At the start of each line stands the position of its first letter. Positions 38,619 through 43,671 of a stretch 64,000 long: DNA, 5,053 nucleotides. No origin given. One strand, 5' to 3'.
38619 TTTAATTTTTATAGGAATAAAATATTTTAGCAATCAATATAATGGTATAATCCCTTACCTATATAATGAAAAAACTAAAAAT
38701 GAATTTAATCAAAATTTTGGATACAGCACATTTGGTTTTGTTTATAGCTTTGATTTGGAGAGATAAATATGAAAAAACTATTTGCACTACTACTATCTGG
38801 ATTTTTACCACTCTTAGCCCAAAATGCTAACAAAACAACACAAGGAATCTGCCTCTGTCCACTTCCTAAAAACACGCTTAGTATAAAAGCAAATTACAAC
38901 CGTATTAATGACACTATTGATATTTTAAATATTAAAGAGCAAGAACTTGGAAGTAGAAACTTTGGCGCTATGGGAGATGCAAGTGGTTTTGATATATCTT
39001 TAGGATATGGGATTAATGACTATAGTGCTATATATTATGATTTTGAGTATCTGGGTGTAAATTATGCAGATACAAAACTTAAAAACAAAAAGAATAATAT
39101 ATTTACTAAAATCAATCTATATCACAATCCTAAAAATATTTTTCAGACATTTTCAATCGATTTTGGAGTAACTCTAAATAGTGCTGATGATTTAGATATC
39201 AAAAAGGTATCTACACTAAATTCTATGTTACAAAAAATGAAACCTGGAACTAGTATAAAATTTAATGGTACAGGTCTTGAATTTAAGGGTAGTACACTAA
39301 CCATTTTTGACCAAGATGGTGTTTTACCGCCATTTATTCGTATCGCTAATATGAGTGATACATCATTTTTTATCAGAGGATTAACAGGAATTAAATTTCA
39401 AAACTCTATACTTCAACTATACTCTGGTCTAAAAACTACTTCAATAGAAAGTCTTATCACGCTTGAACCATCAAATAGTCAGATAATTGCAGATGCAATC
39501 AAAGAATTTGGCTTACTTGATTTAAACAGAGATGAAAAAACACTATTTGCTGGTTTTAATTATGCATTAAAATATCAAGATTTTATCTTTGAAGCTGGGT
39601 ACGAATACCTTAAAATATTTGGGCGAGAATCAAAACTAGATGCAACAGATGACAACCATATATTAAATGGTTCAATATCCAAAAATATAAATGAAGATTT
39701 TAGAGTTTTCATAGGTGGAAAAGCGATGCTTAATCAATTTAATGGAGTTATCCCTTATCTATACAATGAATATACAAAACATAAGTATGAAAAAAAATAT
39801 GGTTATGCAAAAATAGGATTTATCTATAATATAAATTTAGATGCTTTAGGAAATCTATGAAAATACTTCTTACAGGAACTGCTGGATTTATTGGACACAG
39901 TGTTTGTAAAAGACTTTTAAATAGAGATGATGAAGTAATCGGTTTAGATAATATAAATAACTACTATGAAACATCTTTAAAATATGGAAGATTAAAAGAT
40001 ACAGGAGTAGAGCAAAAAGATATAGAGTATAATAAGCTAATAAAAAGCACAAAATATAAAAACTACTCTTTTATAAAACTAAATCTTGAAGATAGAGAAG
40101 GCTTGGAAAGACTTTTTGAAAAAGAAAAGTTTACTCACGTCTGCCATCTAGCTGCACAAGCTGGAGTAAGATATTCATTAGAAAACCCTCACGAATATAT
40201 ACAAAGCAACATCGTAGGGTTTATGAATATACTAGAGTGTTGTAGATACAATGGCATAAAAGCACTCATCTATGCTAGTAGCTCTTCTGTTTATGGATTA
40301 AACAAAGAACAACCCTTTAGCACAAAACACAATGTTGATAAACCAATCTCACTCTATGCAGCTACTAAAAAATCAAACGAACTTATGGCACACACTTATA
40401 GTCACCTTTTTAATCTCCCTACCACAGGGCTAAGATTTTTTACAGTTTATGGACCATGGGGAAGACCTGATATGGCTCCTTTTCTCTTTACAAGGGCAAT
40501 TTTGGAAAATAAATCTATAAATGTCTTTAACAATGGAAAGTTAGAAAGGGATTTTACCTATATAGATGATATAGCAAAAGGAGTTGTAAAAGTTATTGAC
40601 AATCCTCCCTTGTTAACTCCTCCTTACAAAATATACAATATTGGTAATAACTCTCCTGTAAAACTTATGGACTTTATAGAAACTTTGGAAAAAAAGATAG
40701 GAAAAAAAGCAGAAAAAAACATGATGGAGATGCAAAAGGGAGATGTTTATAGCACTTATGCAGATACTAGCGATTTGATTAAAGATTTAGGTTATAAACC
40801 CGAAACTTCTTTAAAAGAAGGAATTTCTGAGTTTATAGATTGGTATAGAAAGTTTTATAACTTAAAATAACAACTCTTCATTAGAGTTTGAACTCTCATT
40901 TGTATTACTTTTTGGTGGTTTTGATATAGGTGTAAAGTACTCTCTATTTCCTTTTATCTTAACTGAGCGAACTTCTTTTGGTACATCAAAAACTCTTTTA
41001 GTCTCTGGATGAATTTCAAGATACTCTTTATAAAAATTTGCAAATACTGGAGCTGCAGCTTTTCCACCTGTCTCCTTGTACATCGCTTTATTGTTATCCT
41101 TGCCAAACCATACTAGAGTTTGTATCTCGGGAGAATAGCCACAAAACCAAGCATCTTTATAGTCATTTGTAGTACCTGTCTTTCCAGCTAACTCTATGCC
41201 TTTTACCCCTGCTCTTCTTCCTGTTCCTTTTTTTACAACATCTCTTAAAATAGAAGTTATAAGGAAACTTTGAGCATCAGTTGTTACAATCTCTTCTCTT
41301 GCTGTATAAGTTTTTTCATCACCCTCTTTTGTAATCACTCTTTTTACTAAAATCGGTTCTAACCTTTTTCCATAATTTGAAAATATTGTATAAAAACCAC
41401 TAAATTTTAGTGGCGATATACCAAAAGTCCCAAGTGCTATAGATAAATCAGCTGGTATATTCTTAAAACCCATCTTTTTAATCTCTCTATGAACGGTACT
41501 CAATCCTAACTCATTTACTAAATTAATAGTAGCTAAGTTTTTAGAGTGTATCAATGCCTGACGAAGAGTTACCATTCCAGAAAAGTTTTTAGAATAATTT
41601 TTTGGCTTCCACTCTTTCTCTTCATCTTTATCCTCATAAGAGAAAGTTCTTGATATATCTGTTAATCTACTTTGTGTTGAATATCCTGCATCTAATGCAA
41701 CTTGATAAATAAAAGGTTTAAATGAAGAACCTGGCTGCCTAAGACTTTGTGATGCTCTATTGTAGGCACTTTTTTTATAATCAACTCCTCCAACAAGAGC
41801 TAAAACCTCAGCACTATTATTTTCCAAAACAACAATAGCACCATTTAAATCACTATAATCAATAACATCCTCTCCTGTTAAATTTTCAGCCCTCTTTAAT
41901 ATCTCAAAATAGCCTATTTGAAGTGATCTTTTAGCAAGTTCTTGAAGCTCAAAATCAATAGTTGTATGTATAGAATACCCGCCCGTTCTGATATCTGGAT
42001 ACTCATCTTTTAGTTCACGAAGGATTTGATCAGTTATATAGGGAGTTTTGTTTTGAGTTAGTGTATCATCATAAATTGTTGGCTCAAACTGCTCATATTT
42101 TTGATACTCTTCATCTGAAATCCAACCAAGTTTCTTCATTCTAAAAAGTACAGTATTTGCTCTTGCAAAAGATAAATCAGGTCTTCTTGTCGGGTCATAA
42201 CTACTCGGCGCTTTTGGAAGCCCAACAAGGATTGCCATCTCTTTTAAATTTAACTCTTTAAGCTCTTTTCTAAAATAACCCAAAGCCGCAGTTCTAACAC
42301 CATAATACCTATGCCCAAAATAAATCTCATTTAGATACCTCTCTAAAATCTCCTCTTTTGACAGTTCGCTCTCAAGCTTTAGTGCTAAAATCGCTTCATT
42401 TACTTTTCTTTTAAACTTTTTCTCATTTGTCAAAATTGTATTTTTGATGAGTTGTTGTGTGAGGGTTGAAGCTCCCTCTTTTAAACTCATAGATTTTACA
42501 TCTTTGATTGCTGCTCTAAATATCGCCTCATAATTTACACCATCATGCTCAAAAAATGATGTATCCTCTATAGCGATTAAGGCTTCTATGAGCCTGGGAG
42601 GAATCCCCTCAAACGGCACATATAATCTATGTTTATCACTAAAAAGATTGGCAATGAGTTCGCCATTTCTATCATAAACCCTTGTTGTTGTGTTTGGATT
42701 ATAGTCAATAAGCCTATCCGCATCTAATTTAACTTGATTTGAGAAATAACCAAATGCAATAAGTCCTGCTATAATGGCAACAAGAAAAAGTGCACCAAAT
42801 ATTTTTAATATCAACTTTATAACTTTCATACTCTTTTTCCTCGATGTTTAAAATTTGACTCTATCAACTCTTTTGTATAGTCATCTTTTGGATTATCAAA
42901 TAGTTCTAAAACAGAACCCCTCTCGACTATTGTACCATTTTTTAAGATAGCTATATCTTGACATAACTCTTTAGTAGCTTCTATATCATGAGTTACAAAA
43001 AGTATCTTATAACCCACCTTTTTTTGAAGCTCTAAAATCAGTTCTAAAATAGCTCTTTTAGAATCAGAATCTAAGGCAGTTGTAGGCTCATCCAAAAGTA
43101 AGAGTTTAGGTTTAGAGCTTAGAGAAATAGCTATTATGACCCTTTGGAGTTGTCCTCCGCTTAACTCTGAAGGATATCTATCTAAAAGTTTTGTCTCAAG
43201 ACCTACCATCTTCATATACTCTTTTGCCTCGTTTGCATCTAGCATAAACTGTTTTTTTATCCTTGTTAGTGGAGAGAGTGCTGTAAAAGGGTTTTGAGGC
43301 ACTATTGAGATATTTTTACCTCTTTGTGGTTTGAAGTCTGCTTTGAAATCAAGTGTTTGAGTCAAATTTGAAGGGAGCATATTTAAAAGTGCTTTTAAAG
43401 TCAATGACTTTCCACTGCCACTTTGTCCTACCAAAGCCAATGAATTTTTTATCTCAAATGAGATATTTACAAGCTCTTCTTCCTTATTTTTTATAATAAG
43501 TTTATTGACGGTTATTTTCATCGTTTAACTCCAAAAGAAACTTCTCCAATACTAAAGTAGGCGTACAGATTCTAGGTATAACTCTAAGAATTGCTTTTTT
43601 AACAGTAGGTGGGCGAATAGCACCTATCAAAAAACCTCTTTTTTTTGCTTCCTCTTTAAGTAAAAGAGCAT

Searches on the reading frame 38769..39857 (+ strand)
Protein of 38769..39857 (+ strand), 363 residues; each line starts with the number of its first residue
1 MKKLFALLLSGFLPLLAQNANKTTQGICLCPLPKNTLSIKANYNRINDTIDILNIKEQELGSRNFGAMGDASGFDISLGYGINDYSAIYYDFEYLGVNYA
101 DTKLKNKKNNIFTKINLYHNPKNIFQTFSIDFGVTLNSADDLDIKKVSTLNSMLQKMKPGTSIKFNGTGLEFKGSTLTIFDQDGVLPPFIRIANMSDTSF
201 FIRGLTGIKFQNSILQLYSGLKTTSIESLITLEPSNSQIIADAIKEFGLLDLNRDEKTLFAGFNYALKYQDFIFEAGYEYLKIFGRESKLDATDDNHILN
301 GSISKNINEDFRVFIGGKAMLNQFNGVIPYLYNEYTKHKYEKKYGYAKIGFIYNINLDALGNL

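Call 22: search_protein_families(library=pfam, proteins=[window:38769-39857:+], max_evalue=0.001)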
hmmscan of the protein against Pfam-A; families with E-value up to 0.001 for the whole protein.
window:38769-39857:+ (363 aa): 0 families

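Call 50: search_protein_families(library=ncbifam, proteins=[window:38769-39857:+], max_evalue=0.01)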
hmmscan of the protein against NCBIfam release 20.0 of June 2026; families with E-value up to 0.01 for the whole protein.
window:38769-39857:+ (363 aa): 0 families

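Call 96: search_solved_structures(query=window:38769-39857:+, max_evalue=1)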
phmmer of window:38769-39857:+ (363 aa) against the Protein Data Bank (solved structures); distinct sequences matched with E-value up to 1: 0.

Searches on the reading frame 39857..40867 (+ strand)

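Call 22: search_protein_families(library=pfam, proteins=[window:39857-40867:+], max_evalue=0.001)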
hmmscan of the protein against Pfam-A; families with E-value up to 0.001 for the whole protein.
window:39857-40867:+ (337 aa): 6 families
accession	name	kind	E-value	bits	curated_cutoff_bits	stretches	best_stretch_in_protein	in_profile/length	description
PF01370.27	Epimerase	-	6.3e-55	186.6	20.9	1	3-263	1-240/240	NAD dependent epimerase/dehydratase family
PF16363.11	GDP_Man_Dehyd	-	2.8e-49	168.8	27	1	4-325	1-331/332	GDP-mannose 4,6 dehydratase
PF01073.25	3Beta_HSD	-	6.7e-20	71.7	22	1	5-288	2-275/280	3-beta hydroxysteroid dehydrogenase/isomerase family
PF04321.23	RmlD_sub_bind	-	8.6e-17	61.6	27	1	1-284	1-234/287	RmlD substrate binding domain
PF02719.21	Polysacc_synt_2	-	1.7e-14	54.1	20.2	1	3-291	1-257/293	Polysaccharide biosynthesis protein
PF07993.18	NAD_binding_4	-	1.8e-07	31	20.1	1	5-182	1-178/258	Male sterility protein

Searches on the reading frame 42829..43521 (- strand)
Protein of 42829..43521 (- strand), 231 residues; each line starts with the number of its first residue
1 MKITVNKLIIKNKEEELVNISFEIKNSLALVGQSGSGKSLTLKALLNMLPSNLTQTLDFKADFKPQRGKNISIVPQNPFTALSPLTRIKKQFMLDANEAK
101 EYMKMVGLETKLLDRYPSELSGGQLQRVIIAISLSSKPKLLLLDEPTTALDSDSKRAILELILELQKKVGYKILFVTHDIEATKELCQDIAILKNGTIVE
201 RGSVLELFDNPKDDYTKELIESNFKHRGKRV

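Call 22: search_protein_families(library=pfam, proteins=[window:42829-43521:-], max_evalue=0.001)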
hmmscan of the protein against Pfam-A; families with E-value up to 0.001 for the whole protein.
window:42829-43521:- (231 aa): 5 families
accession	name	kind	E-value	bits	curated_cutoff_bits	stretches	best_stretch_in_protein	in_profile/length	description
PF00005.33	ABC_tran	-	7.1e-23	82.2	25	1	19-148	5-137/137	ABC transporter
PF13304.12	AAA_21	-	1e-10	42.6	27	1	116-180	234-300/304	AAA domain, putative AbiEii toxin, Type IV TA system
PF13401.12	AAA_22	-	7.3e-08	33.2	27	1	25-177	5-122/130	AAA domain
PF02463.25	SMC_N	-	5e-07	29.8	40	0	97-187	121-206/220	RecF/RecN/SMC N terminal domain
PF01935.23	DUF87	-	0.00072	20.2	23.2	0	24-188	22-145/220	Helicase HerA, central domain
